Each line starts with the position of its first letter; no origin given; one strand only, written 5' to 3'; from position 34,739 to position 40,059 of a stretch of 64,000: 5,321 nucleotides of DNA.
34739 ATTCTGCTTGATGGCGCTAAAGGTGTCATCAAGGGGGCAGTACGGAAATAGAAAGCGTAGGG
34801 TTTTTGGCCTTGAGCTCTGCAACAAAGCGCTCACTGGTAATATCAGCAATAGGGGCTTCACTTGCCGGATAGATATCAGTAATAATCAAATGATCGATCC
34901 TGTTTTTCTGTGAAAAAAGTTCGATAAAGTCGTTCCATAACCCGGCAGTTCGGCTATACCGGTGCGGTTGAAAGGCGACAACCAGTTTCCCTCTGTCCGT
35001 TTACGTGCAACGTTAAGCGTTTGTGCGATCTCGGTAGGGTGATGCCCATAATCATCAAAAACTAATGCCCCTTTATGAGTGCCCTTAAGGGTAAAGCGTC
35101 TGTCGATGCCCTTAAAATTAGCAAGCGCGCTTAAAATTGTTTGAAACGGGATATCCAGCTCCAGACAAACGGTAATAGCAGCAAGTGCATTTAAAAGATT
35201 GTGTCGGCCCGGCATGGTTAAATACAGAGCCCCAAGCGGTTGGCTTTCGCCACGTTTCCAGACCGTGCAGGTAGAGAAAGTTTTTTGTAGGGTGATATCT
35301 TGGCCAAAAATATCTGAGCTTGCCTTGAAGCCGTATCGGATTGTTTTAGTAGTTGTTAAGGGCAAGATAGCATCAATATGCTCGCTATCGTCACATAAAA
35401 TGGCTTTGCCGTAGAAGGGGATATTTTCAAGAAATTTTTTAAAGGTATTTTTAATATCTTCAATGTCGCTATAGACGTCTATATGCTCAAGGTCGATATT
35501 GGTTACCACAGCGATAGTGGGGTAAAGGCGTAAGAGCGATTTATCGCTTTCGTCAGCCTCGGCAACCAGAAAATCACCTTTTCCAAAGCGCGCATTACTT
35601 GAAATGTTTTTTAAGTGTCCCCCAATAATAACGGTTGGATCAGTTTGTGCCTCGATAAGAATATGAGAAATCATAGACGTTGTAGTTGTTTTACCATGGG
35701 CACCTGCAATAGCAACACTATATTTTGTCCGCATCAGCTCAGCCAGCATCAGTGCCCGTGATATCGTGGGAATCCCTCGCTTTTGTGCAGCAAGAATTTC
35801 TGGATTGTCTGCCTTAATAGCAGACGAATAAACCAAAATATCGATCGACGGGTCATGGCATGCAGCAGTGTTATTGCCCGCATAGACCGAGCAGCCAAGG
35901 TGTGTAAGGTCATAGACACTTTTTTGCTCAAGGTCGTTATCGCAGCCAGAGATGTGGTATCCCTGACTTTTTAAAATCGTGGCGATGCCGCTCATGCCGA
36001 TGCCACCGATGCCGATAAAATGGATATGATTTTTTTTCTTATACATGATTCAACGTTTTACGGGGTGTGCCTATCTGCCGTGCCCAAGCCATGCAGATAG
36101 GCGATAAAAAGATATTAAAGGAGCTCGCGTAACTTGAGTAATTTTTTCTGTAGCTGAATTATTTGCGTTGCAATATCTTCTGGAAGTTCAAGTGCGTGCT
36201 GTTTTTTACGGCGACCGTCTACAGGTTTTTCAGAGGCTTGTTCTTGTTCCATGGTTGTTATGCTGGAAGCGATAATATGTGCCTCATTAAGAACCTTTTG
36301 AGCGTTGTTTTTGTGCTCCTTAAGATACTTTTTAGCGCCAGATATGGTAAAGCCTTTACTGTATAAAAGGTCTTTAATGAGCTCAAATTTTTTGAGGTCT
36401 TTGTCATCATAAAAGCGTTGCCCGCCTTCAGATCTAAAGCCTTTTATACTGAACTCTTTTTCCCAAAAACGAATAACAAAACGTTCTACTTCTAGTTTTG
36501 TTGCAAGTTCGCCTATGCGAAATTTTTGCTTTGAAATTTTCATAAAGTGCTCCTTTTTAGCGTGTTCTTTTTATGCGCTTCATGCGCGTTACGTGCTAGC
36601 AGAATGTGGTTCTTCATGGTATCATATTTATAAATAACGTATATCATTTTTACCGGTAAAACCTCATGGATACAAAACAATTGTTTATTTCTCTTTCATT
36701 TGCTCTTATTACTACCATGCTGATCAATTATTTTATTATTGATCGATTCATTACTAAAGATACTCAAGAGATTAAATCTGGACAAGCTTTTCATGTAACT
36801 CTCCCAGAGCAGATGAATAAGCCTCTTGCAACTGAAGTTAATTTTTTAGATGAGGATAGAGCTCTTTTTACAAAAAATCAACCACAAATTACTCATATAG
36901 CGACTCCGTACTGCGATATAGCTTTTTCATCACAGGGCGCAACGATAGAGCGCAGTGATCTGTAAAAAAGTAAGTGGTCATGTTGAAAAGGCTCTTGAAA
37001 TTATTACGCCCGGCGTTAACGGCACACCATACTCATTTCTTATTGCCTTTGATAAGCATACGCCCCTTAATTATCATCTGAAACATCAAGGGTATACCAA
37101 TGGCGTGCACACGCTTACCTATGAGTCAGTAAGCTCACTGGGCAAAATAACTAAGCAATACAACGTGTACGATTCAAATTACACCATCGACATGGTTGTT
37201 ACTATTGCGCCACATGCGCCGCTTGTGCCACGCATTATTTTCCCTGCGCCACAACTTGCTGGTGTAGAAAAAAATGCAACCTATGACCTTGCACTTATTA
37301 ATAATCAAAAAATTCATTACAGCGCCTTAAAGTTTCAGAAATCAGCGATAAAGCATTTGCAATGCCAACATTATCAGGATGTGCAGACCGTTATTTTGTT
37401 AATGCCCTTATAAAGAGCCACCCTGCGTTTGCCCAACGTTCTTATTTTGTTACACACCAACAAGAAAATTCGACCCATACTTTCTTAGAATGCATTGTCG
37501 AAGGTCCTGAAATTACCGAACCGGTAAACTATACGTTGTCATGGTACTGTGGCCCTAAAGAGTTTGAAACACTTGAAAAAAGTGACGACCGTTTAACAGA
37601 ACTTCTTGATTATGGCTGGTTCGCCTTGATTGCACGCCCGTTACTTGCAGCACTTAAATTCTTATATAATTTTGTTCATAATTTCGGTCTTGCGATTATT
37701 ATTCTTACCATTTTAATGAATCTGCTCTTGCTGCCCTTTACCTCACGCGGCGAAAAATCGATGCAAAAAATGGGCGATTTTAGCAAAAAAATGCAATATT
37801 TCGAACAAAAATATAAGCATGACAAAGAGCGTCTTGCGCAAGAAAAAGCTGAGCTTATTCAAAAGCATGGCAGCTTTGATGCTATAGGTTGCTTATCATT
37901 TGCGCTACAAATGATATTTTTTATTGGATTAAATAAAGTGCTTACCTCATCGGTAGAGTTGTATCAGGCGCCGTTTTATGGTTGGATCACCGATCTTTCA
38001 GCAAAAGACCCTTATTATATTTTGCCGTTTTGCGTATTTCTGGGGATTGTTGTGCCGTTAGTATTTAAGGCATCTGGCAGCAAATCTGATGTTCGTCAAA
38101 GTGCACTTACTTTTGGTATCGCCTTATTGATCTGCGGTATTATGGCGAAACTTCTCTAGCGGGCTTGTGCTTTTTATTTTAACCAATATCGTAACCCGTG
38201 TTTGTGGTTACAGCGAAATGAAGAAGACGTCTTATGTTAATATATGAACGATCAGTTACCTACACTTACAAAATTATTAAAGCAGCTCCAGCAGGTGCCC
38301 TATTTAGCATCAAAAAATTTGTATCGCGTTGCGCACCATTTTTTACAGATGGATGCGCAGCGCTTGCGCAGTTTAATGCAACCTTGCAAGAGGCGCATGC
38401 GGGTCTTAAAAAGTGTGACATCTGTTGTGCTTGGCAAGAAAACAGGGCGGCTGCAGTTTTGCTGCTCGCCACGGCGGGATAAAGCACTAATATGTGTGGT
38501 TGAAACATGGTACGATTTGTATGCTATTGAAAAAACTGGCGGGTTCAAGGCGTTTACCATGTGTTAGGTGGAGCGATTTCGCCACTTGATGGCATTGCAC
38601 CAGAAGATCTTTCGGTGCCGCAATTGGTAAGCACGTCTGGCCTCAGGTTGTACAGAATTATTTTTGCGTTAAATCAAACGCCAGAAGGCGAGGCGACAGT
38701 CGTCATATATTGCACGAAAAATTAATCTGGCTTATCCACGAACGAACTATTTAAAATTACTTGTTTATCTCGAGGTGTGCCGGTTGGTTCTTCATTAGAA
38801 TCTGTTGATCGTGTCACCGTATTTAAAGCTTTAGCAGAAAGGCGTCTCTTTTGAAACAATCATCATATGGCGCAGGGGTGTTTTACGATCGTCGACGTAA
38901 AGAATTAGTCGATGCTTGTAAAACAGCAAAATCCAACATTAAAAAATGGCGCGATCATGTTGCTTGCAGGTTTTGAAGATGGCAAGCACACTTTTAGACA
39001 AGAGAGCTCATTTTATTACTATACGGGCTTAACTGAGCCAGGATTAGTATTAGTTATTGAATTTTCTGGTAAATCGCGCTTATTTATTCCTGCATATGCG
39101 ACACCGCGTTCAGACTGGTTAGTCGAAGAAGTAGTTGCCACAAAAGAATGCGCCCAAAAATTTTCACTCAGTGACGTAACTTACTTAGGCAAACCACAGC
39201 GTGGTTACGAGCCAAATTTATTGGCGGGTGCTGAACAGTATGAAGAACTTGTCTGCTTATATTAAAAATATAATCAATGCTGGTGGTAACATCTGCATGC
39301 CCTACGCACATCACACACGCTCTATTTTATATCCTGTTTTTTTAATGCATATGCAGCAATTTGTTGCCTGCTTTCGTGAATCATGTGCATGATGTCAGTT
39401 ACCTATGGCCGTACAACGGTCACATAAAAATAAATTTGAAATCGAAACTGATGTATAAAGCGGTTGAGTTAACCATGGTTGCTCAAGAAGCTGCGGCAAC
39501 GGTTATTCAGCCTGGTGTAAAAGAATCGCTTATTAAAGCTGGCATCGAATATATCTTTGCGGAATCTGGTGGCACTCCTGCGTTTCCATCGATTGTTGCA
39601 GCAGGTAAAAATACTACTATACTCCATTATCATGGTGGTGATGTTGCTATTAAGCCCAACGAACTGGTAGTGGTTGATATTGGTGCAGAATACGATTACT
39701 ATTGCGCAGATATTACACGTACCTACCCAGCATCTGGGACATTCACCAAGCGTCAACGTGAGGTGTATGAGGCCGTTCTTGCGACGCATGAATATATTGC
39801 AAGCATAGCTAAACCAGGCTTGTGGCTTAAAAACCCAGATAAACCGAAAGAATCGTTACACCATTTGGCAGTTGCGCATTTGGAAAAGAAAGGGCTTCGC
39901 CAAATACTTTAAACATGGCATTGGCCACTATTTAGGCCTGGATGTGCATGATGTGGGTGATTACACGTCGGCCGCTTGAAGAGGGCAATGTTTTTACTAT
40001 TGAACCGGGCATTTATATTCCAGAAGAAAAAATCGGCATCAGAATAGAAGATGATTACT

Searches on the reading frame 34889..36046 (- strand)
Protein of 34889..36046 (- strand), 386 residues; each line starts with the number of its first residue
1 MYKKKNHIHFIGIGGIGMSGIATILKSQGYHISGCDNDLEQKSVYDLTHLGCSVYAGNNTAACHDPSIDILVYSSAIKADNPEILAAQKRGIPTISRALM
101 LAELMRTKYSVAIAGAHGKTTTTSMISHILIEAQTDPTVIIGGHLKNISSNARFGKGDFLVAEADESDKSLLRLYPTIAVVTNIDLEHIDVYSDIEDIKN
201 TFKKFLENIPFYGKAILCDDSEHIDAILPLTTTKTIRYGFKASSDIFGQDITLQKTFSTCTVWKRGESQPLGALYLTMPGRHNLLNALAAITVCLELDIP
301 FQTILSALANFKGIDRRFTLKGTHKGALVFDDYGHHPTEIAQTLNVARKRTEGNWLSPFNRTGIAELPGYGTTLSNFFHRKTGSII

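Call 74: search_protein_families(library=pfam, proteins=[window:34889-36046:-], max_evalue=0.01)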
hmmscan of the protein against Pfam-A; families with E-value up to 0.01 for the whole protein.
window:34889-36046:- (386 aa): 4 families
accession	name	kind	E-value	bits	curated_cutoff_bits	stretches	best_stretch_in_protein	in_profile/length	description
PF08245.18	Mur_ligase_M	-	9.1e-28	98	24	1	113-293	1-199/200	Mur ligase middle domain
PF01225.30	Mur_ligase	-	7.3e-23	81.2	21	1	7-109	1-95/95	Mur ligase family, catalytic domain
PF02875.26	Mur_ligase_C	-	1.4e-06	29.6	28.4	1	316-355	1-40/127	Mur ligase, glutamate ligase domain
PF21799.2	MurD-like_N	-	0.0052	17.5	27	1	10-95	5-87/88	Mur ligase MurD-like, N-terminal domain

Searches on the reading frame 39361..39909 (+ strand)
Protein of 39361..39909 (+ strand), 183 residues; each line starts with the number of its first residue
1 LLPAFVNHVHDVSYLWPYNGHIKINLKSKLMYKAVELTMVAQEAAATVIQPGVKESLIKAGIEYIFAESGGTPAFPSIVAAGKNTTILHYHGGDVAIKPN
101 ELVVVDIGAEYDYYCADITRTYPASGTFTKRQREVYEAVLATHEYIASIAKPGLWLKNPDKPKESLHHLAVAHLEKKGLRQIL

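Call 74: search_protein_families(library=pfam, proteins=[window:39361-39909:+], max_evalue=0.01)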
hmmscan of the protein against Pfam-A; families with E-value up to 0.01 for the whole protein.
window:39361-39909:+ (183 aa): 1 family
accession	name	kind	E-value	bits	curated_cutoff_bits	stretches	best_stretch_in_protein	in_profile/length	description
PF00557.29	Peptidase_M24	-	1.3e-33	117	23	1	30-179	2-146/208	Metallopeptidase family M24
